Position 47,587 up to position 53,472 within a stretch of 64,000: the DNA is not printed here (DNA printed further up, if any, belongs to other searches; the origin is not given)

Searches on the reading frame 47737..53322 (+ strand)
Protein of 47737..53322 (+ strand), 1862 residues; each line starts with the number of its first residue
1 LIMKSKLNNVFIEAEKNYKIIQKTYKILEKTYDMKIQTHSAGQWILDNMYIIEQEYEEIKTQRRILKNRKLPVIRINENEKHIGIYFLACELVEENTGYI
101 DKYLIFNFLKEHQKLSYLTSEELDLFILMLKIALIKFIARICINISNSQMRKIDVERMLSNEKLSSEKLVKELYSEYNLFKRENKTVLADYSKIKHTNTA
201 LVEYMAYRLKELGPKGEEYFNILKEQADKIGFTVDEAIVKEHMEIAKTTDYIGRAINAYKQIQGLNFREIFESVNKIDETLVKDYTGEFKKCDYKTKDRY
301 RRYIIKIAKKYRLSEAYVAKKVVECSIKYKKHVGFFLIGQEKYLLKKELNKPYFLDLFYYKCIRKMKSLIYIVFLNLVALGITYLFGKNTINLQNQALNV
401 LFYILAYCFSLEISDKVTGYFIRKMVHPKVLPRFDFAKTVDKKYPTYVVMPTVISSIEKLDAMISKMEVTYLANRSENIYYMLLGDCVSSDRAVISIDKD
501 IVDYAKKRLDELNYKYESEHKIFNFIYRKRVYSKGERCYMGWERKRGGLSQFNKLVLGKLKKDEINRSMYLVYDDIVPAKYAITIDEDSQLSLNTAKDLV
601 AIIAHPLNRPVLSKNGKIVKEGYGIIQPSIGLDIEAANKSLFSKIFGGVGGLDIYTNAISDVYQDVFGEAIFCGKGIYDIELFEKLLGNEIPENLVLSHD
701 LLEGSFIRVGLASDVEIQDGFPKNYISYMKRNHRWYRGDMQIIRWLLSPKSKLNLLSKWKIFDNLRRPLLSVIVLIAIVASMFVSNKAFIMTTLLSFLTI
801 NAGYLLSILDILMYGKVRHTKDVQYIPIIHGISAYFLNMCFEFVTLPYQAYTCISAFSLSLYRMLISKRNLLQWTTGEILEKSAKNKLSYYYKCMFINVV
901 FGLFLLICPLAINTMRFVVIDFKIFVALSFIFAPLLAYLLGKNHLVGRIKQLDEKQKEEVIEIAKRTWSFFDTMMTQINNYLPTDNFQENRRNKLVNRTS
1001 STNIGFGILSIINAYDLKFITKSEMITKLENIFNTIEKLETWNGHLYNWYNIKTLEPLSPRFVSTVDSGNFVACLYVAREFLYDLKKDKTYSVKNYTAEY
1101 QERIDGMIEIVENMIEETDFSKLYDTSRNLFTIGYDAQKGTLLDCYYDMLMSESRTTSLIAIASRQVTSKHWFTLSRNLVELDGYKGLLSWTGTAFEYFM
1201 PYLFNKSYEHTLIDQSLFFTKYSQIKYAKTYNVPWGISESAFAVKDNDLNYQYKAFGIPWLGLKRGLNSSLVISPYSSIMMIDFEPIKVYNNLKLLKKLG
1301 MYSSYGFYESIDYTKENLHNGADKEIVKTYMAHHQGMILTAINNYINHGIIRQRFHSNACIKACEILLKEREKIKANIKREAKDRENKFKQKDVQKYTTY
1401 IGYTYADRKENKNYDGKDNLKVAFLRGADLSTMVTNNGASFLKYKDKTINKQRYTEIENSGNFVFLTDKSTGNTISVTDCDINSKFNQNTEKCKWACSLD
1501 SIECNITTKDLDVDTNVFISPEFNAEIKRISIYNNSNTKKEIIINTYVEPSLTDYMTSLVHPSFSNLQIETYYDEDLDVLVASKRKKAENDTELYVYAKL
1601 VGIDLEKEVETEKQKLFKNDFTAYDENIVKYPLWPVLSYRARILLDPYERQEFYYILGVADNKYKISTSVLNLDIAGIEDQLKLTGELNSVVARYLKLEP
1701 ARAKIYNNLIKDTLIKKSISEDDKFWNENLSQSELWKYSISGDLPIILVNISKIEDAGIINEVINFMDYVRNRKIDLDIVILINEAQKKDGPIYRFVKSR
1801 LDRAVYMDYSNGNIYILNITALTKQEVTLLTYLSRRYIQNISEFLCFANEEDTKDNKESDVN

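Call 28: search_protein_families(library=pfam, proteins=[window:47737-53322:+], max_evalue=0.001)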
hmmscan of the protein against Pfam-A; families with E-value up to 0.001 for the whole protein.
window:47737-53322:+ (1862 aa): 2 families
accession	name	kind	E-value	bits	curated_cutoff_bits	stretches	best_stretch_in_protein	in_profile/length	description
PF06165.18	GH94_b-supersand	-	1.6e-26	93.7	23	1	1425-1658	8-251/251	Glycosyl hydrolase 94, supersandwich domain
PF10091.15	Glycoamylase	-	1.2e-20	74.4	27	1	1146-1358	2-220/221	Putative glucoamylase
